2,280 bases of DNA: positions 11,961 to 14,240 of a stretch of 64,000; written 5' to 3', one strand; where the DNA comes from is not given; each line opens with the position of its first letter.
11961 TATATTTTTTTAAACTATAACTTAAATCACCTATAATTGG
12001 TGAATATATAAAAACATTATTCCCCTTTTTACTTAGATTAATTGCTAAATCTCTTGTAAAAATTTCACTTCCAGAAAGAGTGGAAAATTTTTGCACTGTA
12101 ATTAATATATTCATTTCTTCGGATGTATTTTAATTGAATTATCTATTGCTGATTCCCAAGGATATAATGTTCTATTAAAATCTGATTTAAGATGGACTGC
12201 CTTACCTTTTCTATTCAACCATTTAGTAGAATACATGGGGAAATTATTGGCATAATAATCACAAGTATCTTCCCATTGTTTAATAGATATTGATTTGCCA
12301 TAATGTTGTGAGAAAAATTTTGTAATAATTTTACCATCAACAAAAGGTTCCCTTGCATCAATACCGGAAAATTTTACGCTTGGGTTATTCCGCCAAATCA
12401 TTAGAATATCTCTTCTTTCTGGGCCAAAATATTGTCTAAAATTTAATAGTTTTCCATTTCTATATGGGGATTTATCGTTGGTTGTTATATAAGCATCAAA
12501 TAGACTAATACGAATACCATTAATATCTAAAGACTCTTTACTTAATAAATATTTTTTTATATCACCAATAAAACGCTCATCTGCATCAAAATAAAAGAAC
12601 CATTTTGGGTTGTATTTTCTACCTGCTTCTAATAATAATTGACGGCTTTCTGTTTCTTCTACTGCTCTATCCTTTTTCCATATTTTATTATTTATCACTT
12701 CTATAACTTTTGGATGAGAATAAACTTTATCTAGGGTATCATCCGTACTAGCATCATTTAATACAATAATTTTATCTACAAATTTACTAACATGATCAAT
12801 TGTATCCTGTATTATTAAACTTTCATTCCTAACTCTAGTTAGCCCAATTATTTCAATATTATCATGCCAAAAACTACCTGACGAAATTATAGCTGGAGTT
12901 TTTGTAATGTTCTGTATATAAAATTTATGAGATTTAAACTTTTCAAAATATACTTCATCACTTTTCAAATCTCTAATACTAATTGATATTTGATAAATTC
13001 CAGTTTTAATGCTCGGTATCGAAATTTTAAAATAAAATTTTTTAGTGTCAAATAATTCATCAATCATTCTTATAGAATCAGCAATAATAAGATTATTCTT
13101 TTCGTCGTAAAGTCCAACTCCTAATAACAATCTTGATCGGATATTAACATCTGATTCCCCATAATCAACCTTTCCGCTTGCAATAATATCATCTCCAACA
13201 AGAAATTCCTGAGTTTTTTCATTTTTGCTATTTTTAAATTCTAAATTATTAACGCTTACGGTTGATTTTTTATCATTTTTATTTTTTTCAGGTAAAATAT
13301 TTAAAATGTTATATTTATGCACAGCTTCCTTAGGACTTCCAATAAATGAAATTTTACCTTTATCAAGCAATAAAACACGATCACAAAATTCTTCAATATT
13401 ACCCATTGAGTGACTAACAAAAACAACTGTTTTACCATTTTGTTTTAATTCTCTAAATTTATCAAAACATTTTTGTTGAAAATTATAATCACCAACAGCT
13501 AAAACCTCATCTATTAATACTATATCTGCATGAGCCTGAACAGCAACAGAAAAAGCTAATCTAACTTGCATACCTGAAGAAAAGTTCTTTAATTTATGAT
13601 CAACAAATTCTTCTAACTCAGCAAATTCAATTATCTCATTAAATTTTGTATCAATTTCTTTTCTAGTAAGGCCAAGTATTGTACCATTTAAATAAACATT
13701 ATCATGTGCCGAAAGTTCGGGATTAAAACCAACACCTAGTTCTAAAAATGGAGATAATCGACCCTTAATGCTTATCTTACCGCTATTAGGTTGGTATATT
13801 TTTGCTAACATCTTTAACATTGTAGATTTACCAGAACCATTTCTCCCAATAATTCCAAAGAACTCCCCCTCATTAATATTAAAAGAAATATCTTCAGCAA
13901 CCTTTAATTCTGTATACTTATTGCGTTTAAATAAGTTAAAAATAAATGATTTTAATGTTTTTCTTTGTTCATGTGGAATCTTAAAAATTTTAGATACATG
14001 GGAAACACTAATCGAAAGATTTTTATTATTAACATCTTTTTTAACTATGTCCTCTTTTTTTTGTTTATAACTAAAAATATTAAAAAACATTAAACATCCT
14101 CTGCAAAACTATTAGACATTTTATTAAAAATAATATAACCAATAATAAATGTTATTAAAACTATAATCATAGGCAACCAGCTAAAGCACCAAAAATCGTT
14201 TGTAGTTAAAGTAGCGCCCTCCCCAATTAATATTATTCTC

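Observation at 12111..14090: Wzt/TagH-type ABC exporter ATPase fused to a GT2-like glycosyltransferase domain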

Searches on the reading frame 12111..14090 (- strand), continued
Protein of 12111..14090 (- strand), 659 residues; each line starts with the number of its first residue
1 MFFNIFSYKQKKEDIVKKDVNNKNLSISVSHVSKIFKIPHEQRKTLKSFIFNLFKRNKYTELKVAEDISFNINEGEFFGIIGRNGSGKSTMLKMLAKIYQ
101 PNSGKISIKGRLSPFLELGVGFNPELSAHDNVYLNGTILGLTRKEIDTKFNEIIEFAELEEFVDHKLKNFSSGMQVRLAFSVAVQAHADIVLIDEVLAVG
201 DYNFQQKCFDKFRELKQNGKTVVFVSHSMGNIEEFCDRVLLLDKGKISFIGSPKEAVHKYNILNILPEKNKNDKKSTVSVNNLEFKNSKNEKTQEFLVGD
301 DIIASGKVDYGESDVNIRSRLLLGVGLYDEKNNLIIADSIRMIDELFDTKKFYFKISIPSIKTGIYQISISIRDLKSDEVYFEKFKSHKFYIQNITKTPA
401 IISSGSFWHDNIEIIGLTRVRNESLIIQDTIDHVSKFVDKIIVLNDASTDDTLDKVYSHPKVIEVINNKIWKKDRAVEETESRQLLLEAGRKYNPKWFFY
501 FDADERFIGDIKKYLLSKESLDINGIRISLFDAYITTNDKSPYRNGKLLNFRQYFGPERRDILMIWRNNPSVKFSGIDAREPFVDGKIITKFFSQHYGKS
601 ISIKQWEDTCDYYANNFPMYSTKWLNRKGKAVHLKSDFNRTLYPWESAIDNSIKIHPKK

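Call 43: predict_structure(alignment_id=A3)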
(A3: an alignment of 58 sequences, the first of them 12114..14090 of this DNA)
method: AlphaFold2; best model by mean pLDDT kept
length: 659 residues; sequences in the alignment: 58
mean_pLDDT: 86.0   pTM: 0.69
mean pLDDT of the five models: 86.0, 85.1, 84.1, 81.3, 79.5
residues with pLDDT >= 90: 386; 70-90: 181; 50-70: 63; < 50: 29
segments of 3 or more residues with pLDDT < 50: 1-21, 269-274
pLDDT, mean of each block of 10 residues (from residue 1): 34 42 84 92 64 72 95 96 91 92 96 68 90 90 95 95 93 88 89 79 90 93 90 94 96 92 66 64 94 93 92 74 93 92 73 92 93 87 88 80 83 95 89 96 91 91 86 79 93 96 93 98 97 84 57 89 96 81 95 88 82 86 90 90 94 74
secondary structure, 60 per line:
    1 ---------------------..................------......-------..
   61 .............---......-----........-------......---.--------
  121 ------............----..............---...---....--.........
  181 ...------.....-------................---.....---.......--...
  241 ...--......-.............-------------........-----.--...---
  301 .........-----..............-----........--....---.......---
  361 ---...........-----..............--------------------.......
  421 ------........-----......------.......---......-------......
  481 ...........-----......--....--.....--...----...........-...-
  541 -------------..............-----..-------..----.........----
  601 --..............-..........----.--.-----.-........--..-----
elements in order: E25-39 H46-51 E59-73 E77-82 H88-95 E103-108 H128-138 H143-156 H172-183 E190-194 H202-217 E221-225 H229-235 E238-243 E246-251 H253-265 E279-286 E295-297 E301-309 H315-320 E321-328 E334-341 H344-347 E351-357 E364-374 E380-393 E414-420 H427-434 E440-445 H452-458 E462-467 H475-491 E497-502 E505-508 H511-515 E525-535 E554-567 E588-596 H603-616 H618-627 H645-650

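Call 47: fold_search(model_id=the predicted structure, library=pdb)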
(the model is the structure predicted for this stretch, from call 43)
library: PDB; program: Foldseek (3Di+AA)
matches with E <= 10: 1942; with E <= 0.001: 1321
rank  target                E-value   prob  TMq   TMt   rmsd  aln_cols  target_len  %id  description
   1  8dl0_C                2.5e-35  1.00  0.31  0.53  11.6       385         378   33  CryoEM structure of the nucleotide-free and open channel A.aeolicus WzmWzt transporter (released 2022-09-21)
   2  7k2t_A                1.0e-34  1.00  0.35  0.58   7.8       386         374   33  Mg2+/ATP-bound structure of the full-length WzmWzt O antigen ABC transporter in lipid nanodiscs (released 2021-01-13)
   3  8dne_C                3.6e-34  1.00  0.34  0.58  10.5       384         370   32  CryoEM structure of the A.aeolicus WzmWzt transporter bound to ATP (released 2022-09-21)
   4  8dku_A                8.5e-34  1.00  0.34  0.53  10.0       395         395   32  CryoEM structure of the A. aeolicus WzmWzt transporter bound to the native O antigen (released 2022-09-21)
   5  7k2t_C                1.2e-33  1.00  0.34  0.58  10.4       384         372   33  Mg2+/ATP-bound structure of the full-length WzmWzt O antigen ABC transporter in lipid nanodiscs (released 2021-01-13)
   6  8dne_A                1.9e-33  1.00  0.35  0.58   8.0       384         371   33  CryoEM structure of the A.aeolicus WzmWzt transporter bound to ATP (released 2022-09-21)
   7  8dl0_A                3.2e-33  1.00  0.32  0.53   8.7       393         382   32  CryoEM structure of the nucleotide-free and open channel A.aeolicus WzmWzt transporter (released 2022-09-21)
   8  9a4o_B                3.3e-27  1.00  0.34  0.42   3.0       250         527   41  Integrative model of IF2-TAGH by crosslinking MS and deep learning (released 2024-09-18)
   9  6m96_A                8.1e-26  1.00  0.32  0.85   3.4       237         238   44  ATP-bound conformation of the WzmWzt O antigen ABC transporter (released 2019-03-06)
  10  6amx                  1.0e-25  1.00  0.32  0.82   3.4       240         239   44  Crystal Structure of Nucelotide Binding Domain of O-antigen polysaccharide ABC-transporter (released 2017-11-29)
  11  6an5_B                1.8e-25  1.00  0.32  0.80   3.6       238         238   45  Crystal Structure of The Nucelotide Binding Domain of an O-antigen polysaccharide ABC-transporter (released 2017-11-29)
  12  7dd0_B                3.8e-25  1.00  0.34  0.83   3.0       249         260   41  Crystal structure of the N-terminal domain of TagH from Bacillus subtilis (released 2020-12-23)
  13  7dd0_C                1.6e-24  1.00  0.33  0.84   1.8       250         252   40  Crystal structure of the N-terminal domain of TagH from Bacillus subtilis (released 2020-12-23)
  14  7dd0_D                7.8e-24  1.00  0.33  0.86   2.8       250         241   39  Crystal structure of the N-terminal domain of TagH from Bacillus subtilis (released 2020-12-23)
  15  7dd0_A                1.3e-23  1.00  0.33  0.85   3.2       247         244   39  Crystal structure of the N-terminal domain of TagH from Bacillus subtilis (released 2020-12-23)
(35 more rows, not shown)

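Call 52: find_encoding_contigs(protein=P0001, flank=500, max_places=2)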
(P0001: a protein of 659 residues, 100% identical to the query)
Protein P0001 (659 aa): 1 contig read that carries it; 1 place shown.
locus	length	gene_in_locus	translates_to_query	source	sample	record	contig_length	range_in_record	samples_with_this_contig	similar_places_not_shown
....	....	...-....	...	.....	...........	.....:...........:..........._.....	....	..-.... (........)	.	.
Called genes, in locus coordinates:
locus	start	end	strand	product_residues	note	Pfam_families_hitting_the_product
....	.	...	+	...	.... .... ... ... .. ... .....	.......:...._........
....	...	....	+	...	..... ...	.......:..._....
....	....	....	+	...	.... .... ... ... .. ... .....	?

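Call 53: find_encoding_contigs(protein=P0007, flank=4000, max_places=2)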
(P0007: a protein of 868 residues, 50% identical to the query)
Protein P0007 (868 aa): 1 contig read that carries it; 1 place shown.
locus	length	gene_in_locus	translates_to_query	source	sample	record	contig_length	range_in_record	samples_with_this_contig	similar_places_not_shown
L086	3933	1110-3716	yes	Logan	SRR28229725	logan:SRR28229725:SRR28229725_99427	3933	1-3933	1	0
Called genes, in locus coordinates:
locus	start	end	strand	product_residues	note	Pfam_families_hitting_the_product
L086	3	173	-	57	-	?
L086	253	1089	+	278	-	PF01061:ABC2_membrane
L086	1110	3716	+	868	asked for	PF00005:ABC_tran, PF00535:Glycos_transf_2 (weak), PF08003:Methyltransf_9 (weak), PF13489:Methyltransf_23, PF08241:Methyltransf_11, PF08242:Methyltransf_12, PF13649:Methyltransf_25, PF13847:Methyltransf_31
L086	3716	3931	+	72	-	?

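Call 68: search_protein_representatives(protein=window:12114-14090:-)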
Query: 659 residues. Proteins with E-value up to 0.001 (for the whole library): 279121; up to 1e-10: 76478; up to 1e-30: 16643. The best 150 are listed.
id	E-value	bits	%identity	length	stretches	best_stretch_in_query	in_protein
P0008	5.8e-189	646.1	51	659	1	27-648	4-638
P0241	1.7e-109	383.7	58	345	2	20-217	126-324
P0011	6.8e-103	361.8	67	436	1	27-277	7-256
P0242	3.5e-101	356.2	39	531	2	46-262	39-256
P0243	8.0e-101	355.0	39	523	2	17-260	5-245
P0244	1.8e-97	343.9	43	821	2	61-262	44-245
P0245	4.1e-96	339.4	35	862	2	30-263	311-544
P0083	2.0e-95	337.2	55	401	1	22-309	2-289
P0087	3.0e-95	336.6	47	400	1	18-397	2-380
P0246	5.4e-95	335.7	41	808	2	65-260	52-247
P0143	1.3e-94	334.4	50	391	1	304-650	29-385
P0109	2.6e-94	333.5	59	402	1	27-296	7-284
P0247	6.3e-94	332.2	62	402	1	23-266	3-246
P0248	1.2e-93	331.3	41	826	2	64-271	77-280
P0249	7.4e-93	328.7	36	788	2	15-288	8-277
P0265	1.5e-88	314.4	57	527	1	18-294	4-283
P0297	1.0e-84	301.8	46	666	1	24-399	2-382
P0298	1.1e-84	301.6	54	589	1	26-292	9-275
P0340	3.3e-81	290.2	54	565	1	29-256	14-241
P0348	1.6e-80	287.9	53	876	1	22-268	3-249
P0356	5.7e-80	286.1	56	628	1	413-657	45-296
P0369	1.9e-79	284.4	48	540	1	27-288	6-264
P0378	8.0e-79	282.3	54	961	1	25-266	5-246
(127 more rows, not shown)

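Call 69: search_protein_families(library=pfam, proteins=[P0297, P0298, P0340, P0348, P0378, P0369, P0265, P0356, P0244, P0245], max_evalue=0.00001)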
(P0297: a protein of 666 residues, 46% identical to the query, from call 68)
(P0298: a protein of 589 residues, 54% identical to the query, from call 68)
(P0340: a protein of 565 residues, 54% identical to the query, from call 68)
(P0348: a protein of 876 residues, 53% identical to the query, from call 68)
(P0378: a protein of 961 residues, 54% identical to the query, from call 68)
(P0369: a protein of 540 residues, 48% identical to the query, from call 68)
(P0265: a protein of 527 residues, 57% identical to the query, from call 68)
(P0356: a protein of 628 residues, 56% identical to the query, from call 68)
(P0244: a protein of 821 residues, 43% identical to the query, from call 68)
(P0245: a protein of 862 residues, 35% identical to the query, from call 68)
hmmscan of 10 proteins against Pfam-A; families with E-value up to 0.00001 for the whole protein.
P0297 (666 aa): 2 families
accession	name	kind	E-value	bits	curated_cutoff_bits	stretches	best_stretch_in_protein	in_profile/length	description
PF00005.33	ABC_tran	-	6.1e-22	79.1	25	1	43-175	1-136/137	ABC transporter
PF14524.12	Wzt_C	-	1e-19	71.3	30.4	1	265-385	11-138/143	Wzt C-terminal domain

P0298 (589 aa): 4 families
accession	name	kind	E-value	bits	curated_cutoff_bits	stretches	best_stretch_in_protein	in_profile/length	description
PF05711.17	TylF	-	2.1e-43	148.9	23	1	369-573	66-259/264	Macrocin-O-methyltransferase (TylF)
PF00005.33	ABC_tran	-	1.7e-22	80.9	25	1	48-179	1-135/137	ABC transporter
PF13578.12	Methyltransf_24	-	4.3e-10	40.8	26.3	1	399-543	1-105/105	Methyltransferase domain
PF13304.12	AAA_21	-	8.3e-07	29.8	27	0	60-81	1-22/304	AAA domain, putative AbiEii toxin, Type IV TA system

P0340 (565 aa): 4 families
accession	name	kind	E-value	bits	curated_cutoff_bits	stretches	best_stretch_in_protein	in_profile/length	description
PF00005.33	ABC_tran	-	2.3e-20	74.1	25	1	51-181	2-135/137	ABC transporter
PF08241.18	Methyltransf_11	-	3.1e-10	41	21.2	1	397-492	1-94/95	Methyltransferase domain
PF13649.12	Methyltransf_25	-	9.1e-10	39.5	27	1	397-489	2-97/97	Methyltransferase domain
PF13489.12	Methyltransf_23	-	9.5e-07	29.1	27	1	391-517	21-136/164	Methyltransferase domain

P0348 (876 aa): 3 families
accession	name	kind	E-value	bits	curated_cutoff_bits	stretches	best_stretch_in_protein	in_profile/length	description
PF00005.33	ABC_tran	-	1.6e-18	68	25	1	47-177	2-135/137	ABC transporter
PF14524.12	Wzt_C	-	3e-15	56.9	30.4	1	279-413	6-142/143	Wzt C-terminal domain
PF16261.11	DUF4915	-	1.8e-07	31.2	35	1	578-710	160-304/316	Domain of unknown function (DUF4915)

P0378 (961 aa): 3 families
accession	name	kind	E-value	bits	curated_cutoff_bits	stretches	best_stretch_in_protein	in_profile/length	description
PF00535.33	Glycos_transf_2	-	2.1e-42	145.4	23.3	2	426-553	1-126/168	Glycosyl transferase family 2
PF00005.33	ABC_tran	-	2.7e-20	73.8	25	1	46-176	2-135/137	ABC transporter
PF13641.12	Glyco_tranf_2_3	-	2.4e-15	57.6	27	2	422-535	1-114/230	Glycosyltransferase like family 2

P0369 (540 aa): 2 families
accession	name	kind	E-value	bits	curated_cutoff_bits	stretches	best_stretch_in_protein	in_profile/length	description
PF00005.33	ABC_tran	-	8.3e-23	81.9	25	1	44-175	1-135/137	ABC transporter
PF05050.19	Methyltransf_21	-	2e-15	57.7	22.7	1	363-506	1-167/173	Methyltransferase FkbM domain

P0265 (527 aa): 3 families
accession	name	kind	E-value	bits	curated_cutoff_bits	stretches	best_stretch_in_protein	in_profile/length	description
PF14305.11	ATPgrasp_TupA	-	6.4e-56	190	25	1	280-521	1-240/241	TupA-like ATPgrasp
PF00005.33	ABC_tran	-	2.6e-21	77.1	25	1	50-181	1-135/137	ABC transporter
PF13304.12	AAA_21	-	6.6e-06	26.8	27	0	62-98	1-37/304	AAA domain, putative AbiEii toxin, Type IV TA system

P0356 (628 aa): 2 families
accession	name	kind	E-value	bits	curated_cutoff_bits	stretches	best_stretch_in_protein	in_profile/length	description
PF13704.12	Glyco_tranf_2_4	-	3.9e-09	37.3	27.5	1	53-140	1-82/98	Glycosyl transferase family 2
PF13439.12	Glyco_transf_4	-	5e-06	27.1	28.5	0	313-440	3-165/170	Glycosyltransferase Family 4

P0244 (821 aa): 5 families
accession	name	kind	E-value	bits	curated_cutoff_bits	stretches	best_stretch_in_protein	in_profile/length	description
PF00005.33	ABC_tran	-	6.9e-44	150.2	25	2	48-179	1-135/137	ABC transporter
PF13304.12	AAA_21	-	1.3e-13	52.1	27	0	62-79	3-20/304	AAA domain, putative AbiEii toxin, Type IV TA system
PF13555.12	AAA_29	-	1.7e-09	37.7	27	0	49-86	13-50/61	P-loop containing region of AAA domain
PF13476.12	AAA_23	-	1.5e-06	29.4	27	0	49-78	11-39/201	AAA domain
PF02463.25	SMC_N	-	1.7e-06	28.1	40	0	463-484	28-49/220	RecF/RecN/SMC N terminal domain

P0245 (862 aa): 3 families
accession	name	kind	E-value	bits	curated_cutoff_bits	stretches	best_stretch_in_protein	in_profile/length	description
PF00005.33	ABC_tran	-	2.3e-38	132.3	25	2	43-174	1-135/137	ABC transporter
PF14524.12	Wzt_C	-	7.3e-25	88.1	30.4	1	584-704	6-130/143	Wzt C-terminal domain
PF13555.12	AAA_29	-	5.3e-06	26.5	27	0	52-73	22-42/61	P-loop containing region of AAA domain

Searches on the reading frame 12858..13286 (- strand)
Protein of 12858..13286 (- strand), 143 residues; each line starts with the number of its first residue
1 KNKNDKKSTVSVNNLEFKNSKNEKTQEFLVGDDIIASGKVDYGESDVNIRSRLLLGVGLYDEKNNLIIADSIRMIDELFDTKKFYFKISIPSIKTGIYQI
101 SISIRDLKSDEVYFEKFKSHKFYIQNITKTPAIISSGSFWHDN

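Call 30: search_protein_families(library=pfam, proteins=[window:12858-13286:-], max_evalue=10)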
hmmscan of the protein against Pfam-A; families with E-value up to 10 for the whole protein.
seq(143 aa): 1 family
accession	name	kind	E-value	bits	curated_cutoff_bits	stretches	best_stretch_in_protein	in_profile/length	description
PF14088.11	DUF4268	-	0.16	12.4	27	1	80-129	36-84/140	Domain of unknown function (DUF4268)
